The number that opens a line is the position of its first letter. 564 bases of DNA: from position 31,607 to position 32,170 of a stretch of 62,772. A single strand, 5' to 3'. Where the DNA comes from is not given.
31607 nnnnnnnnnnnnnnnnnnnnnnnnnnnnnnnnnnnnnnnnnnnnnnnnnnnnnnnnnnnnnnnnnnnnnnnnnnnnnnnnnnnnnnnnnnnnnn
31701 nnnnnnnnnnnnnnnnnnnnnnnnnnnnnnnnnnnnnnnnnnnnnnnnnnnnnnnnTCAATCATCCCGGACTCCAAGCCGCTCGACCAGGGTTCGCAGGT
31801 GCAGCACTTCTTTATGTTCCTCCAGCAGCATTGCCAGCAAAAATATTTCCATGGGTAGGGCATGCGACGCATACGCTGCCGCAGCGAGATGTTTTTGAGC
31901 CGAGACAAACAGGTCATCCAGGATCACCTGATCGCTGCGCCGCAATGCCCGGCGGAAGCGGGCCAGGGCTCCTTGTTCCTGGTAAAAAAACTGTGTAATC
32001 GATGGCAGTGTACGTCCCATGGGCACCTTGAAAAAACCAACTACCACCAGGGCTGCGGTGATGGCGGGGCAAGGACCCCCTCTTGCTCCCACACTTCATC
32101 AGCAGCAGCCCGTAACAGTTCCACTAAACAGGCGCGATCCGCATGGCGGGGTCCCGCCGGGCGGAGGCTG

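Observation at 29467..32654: Exonuclease-degenerate family B DNA polymerase in a 3-gene cassette with a Walker-A-less RecA-like protein (possible PolB-based mutasome)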

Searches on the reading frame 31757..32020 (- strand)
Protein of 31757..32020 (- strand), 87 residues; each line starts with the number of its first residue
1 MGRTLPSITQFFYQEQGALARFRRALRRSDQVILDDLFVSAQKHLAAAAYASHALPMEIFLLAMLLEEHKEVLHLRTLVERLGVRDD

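Call 4: search_protein_families(library=pfam, proteins=[window:31757-32020:-], max_evalue=1)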
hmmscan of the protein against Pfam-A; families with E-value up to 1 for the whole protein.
window:31757-32020:- (87 aa): 1 family
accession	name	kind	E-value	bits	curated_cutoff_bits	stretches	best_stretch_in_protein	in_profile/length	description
PF13671.12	AAA_33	-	0.065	14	27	1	17-76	58-118/143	AAA domain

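Call 5: search_protein_families(library=ncbifam, proteins=[window:31757-32020:-], max_evalue=1)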
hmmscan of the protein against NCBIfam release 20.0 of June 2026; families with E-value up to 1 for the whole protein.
window:31757-32020:- (87 aa): 1 family
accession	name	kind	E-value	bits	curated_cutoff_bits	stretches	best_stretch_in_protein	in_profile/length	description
NF007820.0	PRK10529.1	equivalog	0.039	13.4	325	1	18-81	115-179/225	two-component system response regulator KdpE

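Call 6: search_protein_families(library=padloc, proteins=[window:31757-32020:-], max_evalue=1)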
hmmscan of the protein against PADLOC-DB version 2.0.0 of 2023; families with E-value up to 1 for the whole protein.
window:31757-32020:- (87 aa): 0 families

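Call 55: find_homologous_proteins(query=window:31757-32020:-, max_evalue=0.001)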
Query window:31757-32020:- (87 aa): 4608 proteins with E <= 0.001 among 4614 candidates; the best 120 are listed.
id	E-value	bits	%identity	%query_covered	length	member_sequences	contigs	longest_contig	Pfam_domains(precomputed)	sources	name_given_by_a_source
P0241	7.6e-47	174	99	100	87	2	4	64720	PF26485.1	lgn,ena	-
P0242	2.6e-43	163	92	99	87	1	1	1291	PF26485.1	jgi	-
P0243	1.2e-39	151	91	93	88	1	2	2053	PF26485.1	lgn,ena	-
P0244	2.6e-39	150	91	93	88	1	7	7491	PF26485.1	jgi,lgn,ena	jgi:hypothetical protein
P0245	3.3e-39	150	91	93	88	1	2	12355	PF26485.1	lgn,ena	-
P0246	2.8e-38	147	90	93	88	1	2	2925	PF26485.1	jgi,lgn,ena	jgi:hypothetical protein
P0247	2.9e-38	147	84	100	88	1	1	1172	PF26485.1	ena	-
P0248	3.4e-38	147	90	93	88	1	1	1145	PF26485.1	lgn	-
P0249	3.8e-37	143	83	92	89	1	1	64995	PF26485.1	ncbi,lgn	-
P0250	3.8e-37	143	83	100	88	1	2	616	PF26485.1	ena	-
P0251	5.8e-36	139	84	92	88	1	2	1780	PF26485.1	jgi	jgi:hypothetical protein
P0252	2.1e-35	138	85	92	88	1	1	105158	PF26485.1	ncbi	-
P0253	7.7e-35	136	79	93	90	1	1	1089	PF26485.1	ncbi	-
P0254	1.8e-34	135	78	93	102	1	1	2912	PF26485.1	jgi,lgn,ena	-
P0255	2.3e-34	134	82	94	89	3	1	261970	PF26485.1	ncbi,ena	-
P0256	2.8e-34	134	80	97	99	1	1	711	PF26485.1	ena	-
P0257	7.4e-34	133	78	100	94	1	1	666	PF26485.1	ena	-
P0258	7.6e-34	133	85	92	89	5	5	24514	PF26485.1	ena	-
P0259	8.4e-34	133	81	93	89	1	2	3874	PF26485.1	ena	-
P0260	9.2e-34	132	83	92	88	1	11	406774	PF26485.1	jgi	jgi:hypothetical protein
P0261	9.8e-34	132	86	92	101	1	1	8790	PF26485.1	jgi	jgi:hypothetical protein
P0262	1.2e-33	132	74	100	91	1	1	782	PF26485.1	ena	-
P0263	1.2e-33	132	78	93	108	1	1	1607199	PF26485.1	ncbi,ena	-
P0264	1.2e-33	132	80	98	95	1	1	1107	PF26485.1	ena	-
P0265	1.9e-33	131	75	93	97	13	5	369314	PF26485.1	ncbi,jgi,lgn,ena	jgi:hypothetical protein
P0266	2.0e-33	131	79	93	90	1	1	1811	PF26485.1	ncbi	-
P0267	2.1e-33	131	78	98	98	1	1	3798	PF26485.1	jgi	jgi:hypothetical protein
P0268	2.2e-33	131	84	92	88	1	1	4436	PF26485.1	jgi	jgi:hypothetical protein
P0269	2.2e-33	131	76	100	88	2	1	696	PF26485.1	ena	-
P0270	2.5e-33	131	84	92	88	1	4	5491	PF26485.1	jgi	jgi:hypothetical protein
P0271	2.9e-33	131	80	93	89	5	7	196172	PF26485.1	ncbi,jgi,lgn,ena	-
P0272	3.0e-33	131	82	94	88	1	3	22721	PF26485.1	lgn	-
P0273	3.2e-33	131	78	98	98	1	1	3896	PF26485.1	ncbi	-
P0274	3.4e-33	131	75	93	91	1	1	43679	PF26485.1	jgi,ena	-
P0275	3.4e-33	131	80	94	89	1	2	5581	PF26485.1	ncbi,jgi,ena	-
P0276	3.5e-33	131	77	100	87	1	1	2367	PF26485.1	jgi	jgi:hypothetical protein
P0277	3.5e-33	131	80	94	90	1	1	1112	PF26485.1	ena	-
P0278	3.6e-33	131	72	100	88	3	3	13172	PF26485.1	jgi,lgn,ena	jgi:hypothetical protein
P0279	3.7e-33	131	80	93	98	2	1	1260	PF26485.1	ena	-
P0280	3.9e-33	130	83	92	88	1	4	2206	PF26485.1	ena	-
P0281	4.3e-33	130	79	94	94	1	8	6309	PF26485.1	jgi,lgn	jgi:hypothetical protein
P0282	5.0e-33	130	78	92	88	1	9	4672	PF26485.1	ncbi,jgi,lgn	jgi:hypothetical protein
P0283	5.1e-33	130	82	94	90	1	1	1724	PF26485.1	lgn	-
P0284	5.2e-33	130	74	100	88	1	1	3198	PF26485.1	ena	-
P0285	5.8e-33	130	83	92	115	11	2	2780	PF26485.1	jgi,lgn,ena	-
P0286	5.9e-33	130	81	92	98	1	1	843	PF26485.1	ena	-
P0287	7.4e-33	130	78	100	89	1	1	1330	PF26485.1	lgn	-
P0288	7.5e-33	130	75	100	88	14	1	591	PF26485.1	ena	-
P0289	7.7e-33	130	76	100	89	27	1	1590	PF26485.1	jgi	jgi:hypothetical protein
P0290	8.0e-33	129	79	94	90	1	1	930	PF26485.1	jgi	-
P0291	8.1e-33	129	77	93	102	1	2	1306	PF26485.1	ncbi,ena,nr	ncbi:MAG TPA: hypothetical protein VL359_18945 [bacterium]|nr:hypothetical protein [bacterium]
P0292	8.1e-33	129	83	92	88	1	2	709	PF26485.1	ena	-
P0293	8.8e-33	129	80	92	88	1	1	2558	PF26485.1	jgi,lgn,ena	-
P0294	9.0e-33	129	80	94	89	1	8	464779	PF26485.1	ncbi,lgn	-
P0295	9.4e-33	129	74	100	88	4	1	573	PF26485.1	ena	-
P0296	9.4e-33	129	83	92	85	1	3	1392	PF26485.1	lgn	-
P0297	9.6e-33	129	77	100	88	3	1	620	PF26485.1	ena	-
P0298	9.7e-33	129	76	100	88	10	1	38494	PF26485.1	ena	-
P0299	1.1e-32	129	80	94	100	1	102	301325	PF26485.1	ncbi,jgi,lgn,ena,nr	ncbi:MAG TPA: hypothetical protein GYA06_07350 [Chloroflexi bacterium]|jgi:hypothetical protein|nr:h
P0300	1.1e-32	129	77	95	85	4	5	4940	PF26485.1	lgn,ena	-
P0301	1.1e-32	129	76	99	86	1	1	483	PF26485.1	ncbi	-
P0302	1.1e-32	129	80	95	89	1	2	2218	PF26485.1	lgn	-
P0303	1.2e-32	129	83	92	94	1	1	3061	PF26485.1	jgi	jgi:hypothetical protein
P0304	1.2e-32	129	79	94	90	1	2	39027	PF26485.1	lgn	-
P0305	1.3e-32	129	78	99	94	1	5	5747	PF26485.1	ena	-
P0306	1.3e-32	129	75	100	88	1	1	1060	PF26485.1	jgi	jgi:hypothetical protein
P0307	1.3e-32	129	78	99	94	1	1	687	PF26485.1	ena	-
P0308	1.3e-32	129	75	93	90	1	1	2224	PF26485.1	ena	-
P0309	1.3e-32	129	72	100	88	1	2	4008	PF26485.1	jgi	jgi:hypothetical protein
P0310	1.3e-32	129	78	100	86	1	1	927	PF26485.1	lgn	-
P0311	1.3e-32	129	78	99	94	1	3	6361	PF26485.1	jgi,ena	jgi:hypothetical protein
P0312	1.3e-32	129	72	100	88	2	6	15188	PF26485.1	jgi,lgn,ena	-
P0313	1.4e-32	129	78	100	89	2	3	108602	PF26485.1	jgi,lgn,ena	-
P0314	1.5e-32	129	74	99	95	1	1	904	PF26485.1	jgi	jgi:DNA-binding response OmpR family regulator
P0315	1.5e-32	129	72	100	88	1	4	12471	PF26485.1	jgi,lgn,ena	jgi:hypothetical protein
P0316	1.5e-32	129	78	94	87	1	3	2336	PF26485.1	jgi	jgi:hypothetical protein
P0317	1.5e-32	129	72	100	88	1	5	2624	PF26485.1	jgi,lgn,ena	-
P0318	1.6e-32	129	81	92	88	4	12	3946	PF26485.1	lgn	-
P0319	1.6e-32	129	74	100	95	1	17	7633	PF26485.1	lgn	-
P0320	1.6e-32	129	78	94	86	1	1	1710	PF26485.1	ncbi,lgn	ncbi:MAG TPA: hypothetical protein VF813_03400 [Anaerolineaceae bacterium]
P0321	1.6e-32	128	81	92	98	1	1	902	PF26485.1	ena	-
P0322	1.7e-32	128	80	92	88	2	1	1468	PF26485.1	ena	-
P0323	1.7e-32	128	74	99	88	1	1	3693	PF26485.1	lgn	-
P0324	1.7e-32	128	81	92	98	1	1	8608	PF26485.1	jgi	jgi:hypothetical protein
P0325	1.8e-32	128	77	99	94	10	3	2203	PF26485.1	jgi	jgi:hypothetical protein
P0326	1.8e-32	128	78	99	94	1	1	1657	PF26485.1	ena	-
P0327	1.8e-32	128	79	92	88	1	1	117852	PF26485.1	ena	-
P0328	1.8e-32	128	74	93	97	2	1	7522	PF26485.1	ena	-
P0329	1.8e-32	128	77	95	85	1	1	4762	PF26485.1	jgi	-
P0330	1.8e-32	128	77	94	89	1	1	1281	PF26485.1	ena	-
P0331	1.9e-32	128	81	92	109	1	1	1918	PF26485.1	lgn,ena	-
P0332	1.9e-32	128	74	100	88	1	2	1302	PF26485.1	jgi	jgi:hypothetical protein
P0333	1.9e-32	128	72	100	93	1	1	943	PF26485.1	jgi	jgi:hypothetical protein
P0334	1.9e-32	128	79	94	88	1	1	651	PF26485.1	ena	-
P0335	1.9e-32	128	81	95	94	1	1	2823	PF26485.1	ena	-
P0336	2.0e-32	128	73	98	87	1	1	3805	PF26485.1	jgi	-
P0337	2.0e-32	128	75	100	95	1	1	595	PF26485.1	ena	-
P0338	2.0e-32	128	77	94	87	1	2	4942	PF26485.1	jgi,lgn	-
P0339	2.1e-32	128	79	93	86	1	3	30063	PF26485.1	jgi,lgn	jgi:hypothetical protein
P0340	2.4e-32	128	79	93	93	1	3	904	PF26485.1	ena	-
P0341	2.4e-32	128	74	100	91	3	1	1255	PF26485.1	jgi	-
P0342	2.4e-32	128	79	92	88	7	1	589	PF26485.1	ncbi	-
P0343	2.5e-32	128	82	90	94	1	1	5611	PF26485.1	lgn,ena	-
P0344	2.6e-32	128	83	92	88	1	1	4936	PF26485.1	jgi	jgi:hypothetical protein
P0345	2.7e-32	128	76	98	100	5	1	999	PF26485.1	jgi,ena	-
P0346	2.8e-32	128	79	93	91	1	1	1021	PF26485.1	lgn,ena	-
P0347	2.9e-32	128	77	99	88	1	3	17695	PF26485.1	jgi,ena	-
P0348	2.9e-32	128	76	100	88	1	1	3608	PF26485.1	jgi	-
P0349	2.9e-32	128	79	94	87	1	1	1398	PF26485.1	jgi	jgi:hypothetical protein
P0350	3.0e-32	128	78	99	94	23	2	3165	PF26485.1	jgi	jgi:hypothetical protein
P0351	3.0e-32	128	79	94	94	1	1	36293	PF26485.1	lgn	-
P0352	3.0e-32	128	81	92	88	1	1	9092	PF26485.1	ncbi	-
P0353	3.0e-32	128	78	94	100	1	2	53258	PF26485.1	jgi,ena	-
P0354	3.1e-32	128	78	94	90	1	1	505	PF26485.1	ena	-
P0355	3.1e-32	128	79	98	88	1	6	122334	PF26485.1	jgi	jgi:hypothetical protein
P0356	3.1e-32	128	73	98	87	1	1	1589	PF26485.1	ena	-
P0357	3.2e-32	128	81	92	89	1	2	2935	PF26485.1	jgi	jgi:hypothetical protein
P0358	3.2e-32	128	79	93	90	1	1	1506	PF26485.1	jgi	-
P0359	3.3e-32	128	77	97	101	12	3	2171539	PF26485.1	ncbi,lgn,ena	-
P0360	3.4e-32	127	72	100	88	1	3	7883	PF26485.1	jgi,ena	jgi:hypothetical protein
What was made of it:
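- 31757..32020 (-): PPB2 ('partner of PolB2', Pfam DUF8156): 87-aa helical protein with the N-terminal MGRT arm. 4608 homologues, and all 120 listed carry PF26485 (call 55).
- On PolB2 mutasome operon (iRadA-PPB2-PolB2): Homologues carry PF26485 (call 55).
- On ImuA-ImuB-DnaE2 cassette: The middle protein is an 87-aa DUF8156 protein (call 55).
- PPB2 homologues already carry Pfam DUF8156 (call 55).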

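Call 62: predict_structure(alignment_id=A4)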
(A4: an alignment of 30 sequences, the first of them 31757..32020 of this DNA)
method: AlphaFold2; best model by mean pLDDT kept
length: 87 residues; sequences in the alignment: 30
mean_pLDDT: 69.9   pTM: 0.34
mean pLDDT of the five models: 69.9, 69.5, 69.3, 66.7, 58.0
residues with pLDDT >= 90: 8; 70-90: 34; 50-70: 40; < 50: 5
segments of 3 or more residues with pLDDT < 50: 1-5
pLDDT, mean of each block of 10 residues (from residue 1): 51 64 67 72 66 66 82 91 70
secondary structure, 60 per line:
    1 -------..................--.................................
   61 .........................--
elements in order: H8-25 H28-85
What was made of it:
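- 31757..32020 (-): The AF2 monomer is all-helical with a disordered arm at residues 1-7 (call 62).
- On PolB2 mutasome operon (iRadA-PPB2-PolB2): The AF2 model is helical with a flexible arm at residues 1-7 (call 62).
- The PPB2 monomer model has only moderate confidence (pLDDT 70, call 62).
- Tried and rejected: Not run, because the monomer model is of moderate confidence (call 62).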
